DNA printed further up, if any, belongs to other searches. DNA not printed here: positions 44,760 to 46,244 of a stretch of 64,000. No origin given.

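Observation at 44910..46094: Secreted protein made of about 15 tandem cysteine octad repeats (C-x7-C), Q/R/N-rich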

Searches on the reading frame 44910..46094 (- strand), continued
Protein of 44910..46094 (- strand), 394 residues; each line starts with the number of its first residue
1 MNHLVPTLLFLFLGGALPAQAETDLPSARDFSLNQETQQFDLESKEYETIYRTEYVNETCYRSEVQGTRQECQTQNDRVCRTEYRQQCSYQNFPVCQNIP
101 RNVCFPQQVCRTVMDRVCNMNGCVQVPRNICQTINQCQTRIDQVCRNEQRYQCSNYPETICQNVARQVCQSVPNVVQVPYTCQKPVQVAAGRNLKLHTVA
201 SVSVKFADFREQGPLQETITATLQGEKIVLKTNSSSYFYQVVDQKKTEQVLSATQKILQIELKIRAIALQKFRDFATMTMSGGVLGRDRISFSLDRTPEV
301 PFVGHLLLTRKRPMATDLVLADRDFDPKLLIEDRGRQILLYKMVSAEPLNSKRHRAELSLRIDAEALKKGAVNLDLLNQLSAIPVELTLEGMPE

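Call 65: predict_structure(alignment_id=A2)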
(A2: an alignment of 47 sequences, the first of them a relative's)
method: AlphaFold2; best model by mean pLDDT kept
length: 414 residues; sequences in the alignment: 47
mean_pLDDT: 88.8   pTM: 0.57
mean pLDDT of the five models: 88.8, 88.1, 87.7, 87.1, 86.3
residues with pLDDT >= 90: 251; 70-90: 145; 50-70: 16; < 50: 2
segments of 3 or more residues with pLDDT < 50: none
pLDDT, mean of each block of 10 residues (from residue 1): 66 81 78 93 95 96 95 91 90 86 84 77 80 78 77 80 85 89 91 94 96 95 96 85 96 84 94 96 95 91 94 95 94 93 96 94 93 78 95 88 92 83
secondary structure, 60 per line:
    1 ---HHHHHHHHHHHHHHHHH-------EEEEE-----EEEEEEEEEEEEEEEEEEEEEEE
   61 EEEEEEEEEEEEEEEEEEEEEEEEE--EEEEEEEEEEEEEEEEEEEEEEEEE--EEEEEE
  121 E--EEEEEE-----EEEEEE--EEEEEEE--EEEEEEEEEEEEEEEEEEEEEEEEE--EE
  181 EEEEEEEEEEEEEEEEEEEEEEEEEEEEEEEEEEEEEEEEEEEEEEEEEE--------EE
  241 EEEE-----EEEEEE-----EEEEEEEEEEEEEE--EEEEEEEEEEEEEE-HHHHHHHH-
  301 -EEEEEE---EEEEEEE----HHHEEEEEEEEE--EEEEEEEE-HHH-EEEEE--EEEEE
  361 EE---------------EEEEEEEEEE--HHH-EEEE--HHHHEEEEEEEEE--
elements in order: H4-20 E28-32 E38-85 E88-112 E115-121 E124-129 E135-140 E143-149 E152-176 E179-230 E239-244 E250-255 E261-274 E277-290 H292-299 E302-307 E311-317 E325-333 E336-343 E349-353 E356-362 E378-387 E394-397 H400-403 E404-412

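Call 67: fold_search(model_id=the predicted structure, library=viral)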
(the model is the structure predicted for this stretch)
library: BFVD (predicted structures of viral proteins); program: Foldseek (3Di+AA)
matches with E <= 10: 367; with E <= 0.001: 0
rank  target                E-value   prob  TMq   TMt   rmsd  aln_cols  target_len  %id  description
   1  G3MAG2                3.7e-03  0.47  0.12  0.12  25.6       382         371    9  Gp421 [Bacillus phage G]
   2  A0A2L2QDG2            4.7e-03  0.97  0.10  0.15  11.3       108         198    9  Uncharacterized protein [Human herpesvirus 6B]
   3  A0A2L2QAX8            4.7e-03  0.77  0.09  0.10  37.6       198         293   12  Uncharacterized protein [Human betaherpesvirus 6A]
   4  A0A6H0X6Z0            5.4e-03  0.85  0.10  0.17  15.2       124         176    6  (no name in the UniProt tables at hand)
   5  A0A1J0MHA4            1.2e-02  1.00  0.16  0.12   5.7       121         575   11  Baseplate wedge initiator [Klebsiella phage KPV15]
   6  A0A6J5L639            1.6e-02  0.15  0.07  0.05  42.2       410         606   10  PA14 domain containing protein (Fragment) [uncultured Caudovirales phage]
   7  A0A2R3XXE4            1.8e-02  0.47  0.08  0.08  33.5       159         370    9  Uncharacterized protein [Human betaherpesvirus 6]
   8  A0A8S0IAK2            2.1e-02  0.14  0.09  0.09  39.5       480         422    7  (no name in the UniProt tables at hand)
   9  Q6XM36                2.2e-02  0.98  0.14  0.09   7.7       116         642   12  FirrV-1-A51 [Feldmannia irregularis virus a]
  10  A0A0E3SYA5            2.2e-02  0.72  0.14  0.17  15.9       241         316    7  B120.1 [Rat cytomegalovirus (isolate England)]
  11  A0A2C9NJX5            2.2e-02  0.12  0.09  0.05  49.3       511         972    8  Glycoprotein (Fragment) [Jiangxia Mosquito Virus 1]
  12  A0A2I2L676            2.3e-02  0.91  0.08  0.18  15.9       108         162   15  Uncharacterized protein [Orpheovirus IHUMI-LCC2]
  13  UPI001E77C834         2.3e-02  0.85  0.14  0.24   9.0       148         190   16  (no name look-up for this kind of identifier)
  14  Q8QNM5                3.2e-02  0.89  0.17  0.12  14.6       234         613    8  EsV-1-39 [Ectocarpus siliculosus virus 1 (isolate New Zealand/Kaikoura/1988)]
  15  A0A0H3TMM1            3.9e-02  0.99  0.14  0.11  20.4       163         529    8  (no name in the UniProt tables at hand)
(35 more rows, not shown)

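Call 68: find_homologous_proteins(query=P0147, max_evalue=0.00001)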
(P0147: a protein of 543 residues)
Query P0147 (543 aa): 6 proteins with E <= 0.00001 among 8000 candidates.
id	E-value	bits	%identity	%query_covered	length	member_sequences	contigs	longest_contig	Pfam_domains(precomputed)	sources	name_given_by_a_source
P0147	0.0e+0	1239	100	100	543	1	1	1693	-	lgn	-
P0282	4.5e-84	301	47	66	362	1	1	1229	-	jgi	-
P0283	5.9e-67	245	52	45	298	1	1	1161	-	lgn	-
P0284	1.5e-33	134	48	18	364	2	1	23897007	-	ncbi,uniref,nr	ncbi:uncharacterized protein [Lepeophtheirus salmonis]|uniref:uncharacterized protein n=1 Tax=Lepeop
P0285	1.1e-29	122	46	18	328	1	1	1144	-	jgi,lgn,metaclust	metaclust:\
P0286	4.3e-20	90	48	18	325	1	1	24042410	-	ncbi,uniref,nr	ncbi:unnamed protein product [Lepeophtheirus salmonis]|uniref:(salmon louse) hypothetical protein n=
